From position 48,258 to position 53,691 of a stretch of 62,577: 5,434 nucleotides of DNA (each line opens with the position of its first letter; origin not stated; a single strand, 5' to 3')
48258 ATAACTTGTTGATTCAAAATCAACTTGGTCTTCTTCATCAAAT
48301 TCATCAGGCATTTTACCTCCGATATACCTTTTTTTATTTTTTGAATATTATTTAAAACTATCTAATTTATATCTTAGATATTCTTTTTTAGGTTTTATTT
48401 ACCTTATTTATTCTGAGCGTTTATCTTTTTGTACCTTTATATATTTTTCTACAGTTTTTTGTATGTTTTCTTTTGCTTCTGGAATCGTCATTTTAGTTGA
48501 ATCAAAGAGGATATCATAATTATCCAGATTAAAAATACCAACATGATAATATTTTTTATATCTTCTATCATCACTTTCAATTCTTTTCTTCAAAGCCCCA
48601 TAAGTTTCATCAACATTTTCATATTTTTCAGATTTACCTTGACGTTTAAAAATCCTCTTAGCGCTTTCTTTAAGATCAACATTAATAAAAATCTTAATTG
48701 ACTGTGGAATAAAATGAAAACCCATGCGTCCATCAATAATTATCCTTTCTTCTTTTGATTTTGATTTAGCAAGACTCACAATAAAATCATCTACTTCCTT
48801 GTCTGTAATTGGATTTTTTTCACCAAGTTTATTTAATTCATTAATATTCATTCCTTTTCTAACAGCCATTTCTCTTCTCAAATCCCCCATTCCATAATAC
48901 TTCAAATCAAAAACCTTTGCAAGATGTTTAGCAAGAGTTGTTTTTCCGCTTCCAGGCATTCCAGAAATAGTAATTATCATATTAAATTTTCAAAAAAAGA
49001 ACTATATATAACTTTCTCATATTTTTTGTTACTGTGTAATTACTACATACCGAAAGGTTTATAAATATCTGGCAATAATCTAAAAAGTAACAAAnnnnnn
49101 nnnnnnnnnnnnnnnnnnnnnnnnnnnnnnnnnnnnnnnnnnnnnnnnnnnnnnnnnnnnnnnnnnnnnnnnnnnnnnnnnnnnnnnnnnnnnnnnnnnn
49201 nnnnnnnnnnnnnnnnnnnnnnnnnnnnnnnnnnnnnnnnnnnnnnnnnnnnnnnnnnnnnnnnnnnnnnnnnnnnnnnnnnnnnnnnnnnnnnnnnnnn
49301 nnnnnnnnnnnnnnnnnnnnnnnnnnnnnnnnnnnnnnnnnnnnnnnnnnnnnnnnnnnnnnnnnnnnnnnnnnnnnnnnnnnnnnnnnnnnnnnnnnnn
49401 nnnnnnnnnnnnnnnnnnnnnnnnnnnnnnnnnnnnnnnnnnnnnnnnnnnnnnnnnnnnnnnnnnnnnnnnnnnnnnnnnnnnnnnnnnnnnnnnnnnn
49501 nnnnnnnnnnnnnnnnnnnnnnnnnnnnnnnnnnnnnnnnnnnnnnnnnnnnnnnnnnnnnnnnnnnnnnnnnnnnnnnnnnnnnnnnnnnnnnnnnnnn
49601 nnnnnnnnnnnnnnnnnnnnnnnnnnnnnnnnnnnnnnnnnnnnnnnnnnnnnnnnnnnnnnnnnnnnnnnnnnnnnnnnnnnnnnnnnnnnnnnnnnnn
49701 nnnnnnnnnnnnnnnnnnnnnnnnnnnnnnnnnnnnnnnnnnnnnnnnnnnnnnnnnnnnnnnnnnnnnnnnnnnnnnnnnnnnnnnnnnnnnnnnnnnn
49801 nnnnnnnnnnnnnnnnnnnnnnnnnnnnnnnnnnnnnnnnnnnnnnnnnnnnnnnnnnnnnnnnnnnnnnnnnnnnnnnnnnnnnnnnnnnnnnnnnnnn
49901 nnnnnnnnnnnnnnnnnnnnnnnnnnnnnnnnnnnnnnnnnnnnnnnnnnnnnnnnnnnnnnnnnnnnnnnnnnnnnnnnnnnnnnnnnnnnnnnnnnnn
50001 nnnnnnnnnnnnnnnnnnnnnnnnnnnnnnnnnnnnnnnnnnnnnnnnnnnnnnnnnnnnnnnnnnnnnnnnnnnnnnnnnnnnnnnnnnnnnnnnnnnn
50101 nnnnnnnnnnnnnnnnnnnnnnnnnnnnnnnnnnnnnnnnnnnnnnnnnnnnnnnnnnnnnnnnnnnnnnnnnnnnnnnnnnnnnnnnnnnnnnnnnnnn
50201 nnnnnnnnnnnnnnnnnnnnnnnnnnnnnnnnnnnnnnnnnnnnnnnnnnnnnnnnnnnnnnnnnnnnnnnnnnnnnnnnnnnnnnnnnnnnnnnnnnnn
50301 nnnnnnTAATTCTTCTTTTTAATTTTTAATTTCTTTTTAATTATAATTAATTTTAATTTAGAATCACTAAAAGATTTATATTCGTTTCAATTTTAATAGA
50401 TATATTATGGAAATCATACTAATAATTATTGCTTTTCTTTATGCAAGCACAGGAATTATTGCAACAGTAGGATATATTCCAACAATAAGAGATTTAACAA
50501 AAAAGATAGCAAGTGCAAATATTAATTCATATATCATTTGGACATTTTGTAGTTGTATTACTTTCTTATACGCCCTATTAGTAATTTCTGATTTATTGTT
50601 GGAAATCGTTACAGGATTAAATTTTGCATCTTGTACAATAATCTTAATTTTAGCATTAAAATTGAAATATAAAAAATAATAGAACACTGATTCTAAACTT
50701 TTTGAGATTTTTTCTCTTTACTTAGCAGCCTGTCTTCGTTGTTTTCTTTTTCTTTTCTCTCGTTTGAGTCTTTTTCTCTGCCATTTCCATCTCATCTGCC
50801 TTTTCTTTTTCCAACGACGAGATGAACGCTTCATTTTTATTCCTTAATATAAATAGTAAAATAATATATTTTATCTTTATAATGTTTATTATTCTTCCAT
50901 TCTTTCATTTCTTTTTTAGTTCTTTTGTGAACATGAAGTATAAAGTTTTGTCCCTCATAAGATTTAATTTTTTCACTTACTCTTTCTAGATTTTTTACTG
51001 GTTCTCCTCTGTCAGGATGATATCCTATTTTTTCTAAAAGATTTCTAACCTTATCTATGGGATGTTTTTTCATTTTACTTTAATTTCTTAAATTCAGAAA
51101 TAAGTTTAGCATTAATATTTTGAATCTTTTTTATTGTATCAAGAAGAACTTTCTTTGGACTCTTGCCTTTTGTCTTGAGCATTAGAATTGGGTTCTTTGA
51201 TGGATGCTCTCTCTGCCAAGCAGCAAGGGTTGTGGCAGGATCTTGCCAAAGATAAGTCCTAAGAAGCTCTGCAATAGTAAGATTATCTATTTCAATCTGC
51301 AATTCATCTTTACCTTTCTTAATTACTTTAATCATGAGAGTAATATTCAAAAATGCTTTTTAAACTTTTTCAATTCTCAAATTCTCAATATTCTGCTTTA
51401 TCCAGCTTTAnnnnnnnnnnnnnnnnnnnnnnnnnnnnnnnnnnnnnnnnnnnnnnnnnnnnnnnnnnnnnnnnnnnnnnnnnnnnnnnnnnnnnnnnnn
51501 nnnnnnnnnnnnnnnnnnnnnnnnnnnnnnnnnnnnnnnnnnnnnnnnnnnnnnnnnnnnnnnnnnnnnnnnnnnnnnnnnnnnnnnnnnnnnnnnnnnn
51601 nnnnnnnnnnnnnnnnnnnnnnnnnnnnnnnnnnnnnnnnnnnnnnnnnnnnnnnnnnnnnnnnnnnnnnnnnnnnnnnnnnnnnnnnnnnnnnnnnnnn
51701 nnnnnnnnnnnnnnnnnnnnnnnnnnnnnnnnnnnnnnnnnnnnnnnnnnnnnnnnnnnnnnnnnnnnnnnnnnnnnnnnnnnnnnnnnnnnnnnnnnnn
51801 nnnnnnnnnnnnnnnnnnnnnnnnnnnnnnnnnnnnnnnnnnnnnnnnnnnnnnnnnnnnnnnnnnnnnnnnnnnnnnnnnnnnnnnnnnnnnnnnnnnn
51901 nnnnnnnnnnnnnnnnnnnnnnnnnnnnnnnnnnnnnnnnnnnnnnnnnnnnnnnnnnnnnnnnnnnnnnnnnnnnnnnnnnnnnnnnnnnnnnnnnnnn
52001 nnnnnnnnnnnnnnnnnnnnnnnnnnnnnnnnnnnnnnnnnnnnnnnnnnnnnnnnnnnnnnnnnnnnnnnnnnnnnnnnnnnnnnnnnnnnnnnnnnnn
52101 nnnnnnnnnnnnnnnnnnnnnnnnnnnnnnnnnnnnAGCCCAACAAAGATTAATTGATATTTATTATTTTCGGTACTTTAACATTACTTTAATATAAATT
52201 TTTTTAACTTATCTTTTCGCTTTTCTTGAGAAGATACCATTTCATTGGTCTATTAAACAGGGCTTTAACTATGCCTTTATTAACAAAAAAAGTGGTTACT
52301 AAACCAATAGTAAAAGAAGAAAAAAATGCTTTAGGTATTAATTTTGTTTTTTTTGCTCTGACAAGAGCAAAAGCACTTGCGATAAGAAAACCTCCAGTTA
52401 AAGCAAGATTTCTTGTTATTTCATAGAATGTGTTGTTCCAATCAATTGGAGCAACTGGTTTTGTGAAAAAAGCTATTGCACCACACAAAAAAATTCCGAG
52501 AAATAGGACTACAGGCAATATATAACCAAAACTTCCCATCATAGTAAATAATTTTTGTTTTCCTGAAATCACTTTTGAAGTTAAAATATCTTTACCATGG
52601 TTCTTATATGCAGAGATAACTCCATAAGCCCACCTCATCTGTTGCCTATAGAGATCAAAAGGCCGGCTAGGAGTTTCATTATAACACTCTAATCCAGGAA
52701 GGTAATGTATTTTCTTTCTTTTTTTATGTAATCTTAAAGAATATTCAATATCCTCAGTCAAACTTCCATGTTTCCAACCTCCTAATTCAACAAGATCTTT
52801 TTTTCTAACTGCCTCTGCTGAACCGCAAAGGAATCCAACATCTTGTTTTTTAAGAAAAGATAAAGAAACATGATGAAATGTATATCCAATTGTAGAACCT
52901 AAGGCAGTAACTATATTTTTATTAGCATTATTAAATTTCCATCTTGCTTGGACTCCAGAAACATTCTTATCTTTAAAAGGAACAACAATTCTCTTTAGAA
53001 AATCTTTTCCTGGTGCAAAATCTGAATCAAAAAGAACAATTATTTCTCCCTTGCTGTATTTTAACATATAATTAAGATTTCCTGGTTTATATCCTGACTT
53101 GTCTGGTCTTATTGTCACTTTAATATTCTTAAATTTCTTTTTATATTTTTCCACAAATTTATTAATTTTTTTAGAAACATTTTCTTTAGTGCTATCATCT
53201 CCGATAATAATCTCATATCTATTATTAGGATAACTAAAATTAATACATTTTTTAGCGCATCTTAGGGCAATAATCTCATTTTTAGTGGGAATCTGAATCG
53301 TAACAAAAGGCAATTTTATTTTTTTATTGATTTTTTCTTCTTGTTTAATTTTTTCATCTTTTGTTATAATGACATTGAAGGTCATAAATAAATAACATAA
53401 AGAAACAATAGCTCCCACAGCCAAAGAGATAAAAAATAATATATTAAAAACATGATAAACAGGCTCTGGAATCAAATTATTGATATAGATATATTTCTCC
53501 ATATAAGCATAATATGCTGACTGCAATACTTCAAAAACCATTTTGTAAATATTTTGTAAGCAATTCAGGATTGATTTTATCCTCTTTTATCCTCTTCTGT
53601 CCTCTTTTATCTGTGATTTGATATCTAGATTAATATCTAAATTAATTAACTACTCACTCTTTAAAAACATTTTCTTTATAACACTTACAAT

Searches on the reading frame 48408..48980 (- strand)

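Call 26: search_protein_families(library=pfam, proteins=[window:48408-48980:-], max_evalue=0.001)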
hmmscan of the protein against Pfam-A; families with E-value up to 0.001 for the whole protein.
window:48408-48980:- (190 aa): 12 families
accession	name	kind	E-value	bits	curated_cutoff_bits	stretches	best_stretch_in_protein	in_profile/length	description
PF13189.12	Cytidylate_kin2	-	1.6e-19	71.2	28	1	2-163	1-176/176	Cytidylate kinase-like family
PF13207.12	AAA_17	-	5.5e-15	56.3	27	1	7-124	2-133/136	AAA domain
PF13238.12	AAA_18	-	6.7e-15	56.1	29.4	1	3-125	1-124/128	AAA domain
PF02224.24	Cytidylate_kin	-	1.4e-12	48.2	26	1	62-178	97-210/211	Cytidylate kinase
PF01712.25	dNK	-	2.2e-05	24.7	27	0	3-29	1-27/203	Deoxynucleoside kinase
PF20720.3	nSTAND3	-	3.5e-05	24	27.2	1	2-26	19-43/155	Novel STAND NTPase 3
PF00406.28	ADK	-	5e-05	23.9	26.8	1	5-84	1-81/151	Adenylate kinase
PF13671.12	AAA_33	-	0.00012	22.9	27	0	3-47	2-46/143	AAA domain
PF07931.18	CPT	-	0.00013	22.3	22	1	1-86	2-90/172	Chloramphenicol phosphotransferase-like protein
PF08433.16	KTI12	-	0.00051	20.1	22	1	2-26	3-27/271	Chromatin associated protein KTI12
PF13521.12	AAA_28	-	0.0006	20.5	27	0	3-43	2-40/164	AAA domain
PF00931.28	NB-ARC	-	0.00076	19.2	23.5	0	2-24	20-42/248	NB-ARC domain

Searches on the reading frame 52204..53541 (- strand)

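Call 26: search_protein_families(library=pfam, proteins=[window:52204-53541:-], max_evalue=0.001)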
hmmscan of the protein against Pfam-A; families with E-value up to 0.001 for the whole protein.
window:52204-53541:- (445 aa): 4 families
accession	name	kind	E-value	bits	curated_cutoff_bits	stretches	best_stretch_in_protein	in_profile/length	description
PF13641.12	Glyco_tranf_2_3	-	4.4e-23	82.9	27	1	91-307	15-230/230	Glycosyltransferase like family 2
PF13632.12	Glyco_trans_2_3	-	1.3e-20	74.5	27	1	167-353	1-172/198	Glycosyl transferase family group 2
PF00535.33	Glycos_transf_2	-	1.7e-16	61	23.3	1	82-251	2-165/168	Glycosyl transferase family 2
PF13506.12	Glyco_transf_21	-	6.9e-11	42.4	21.7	1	149-305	15-173/174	Glycosyl transferase family 21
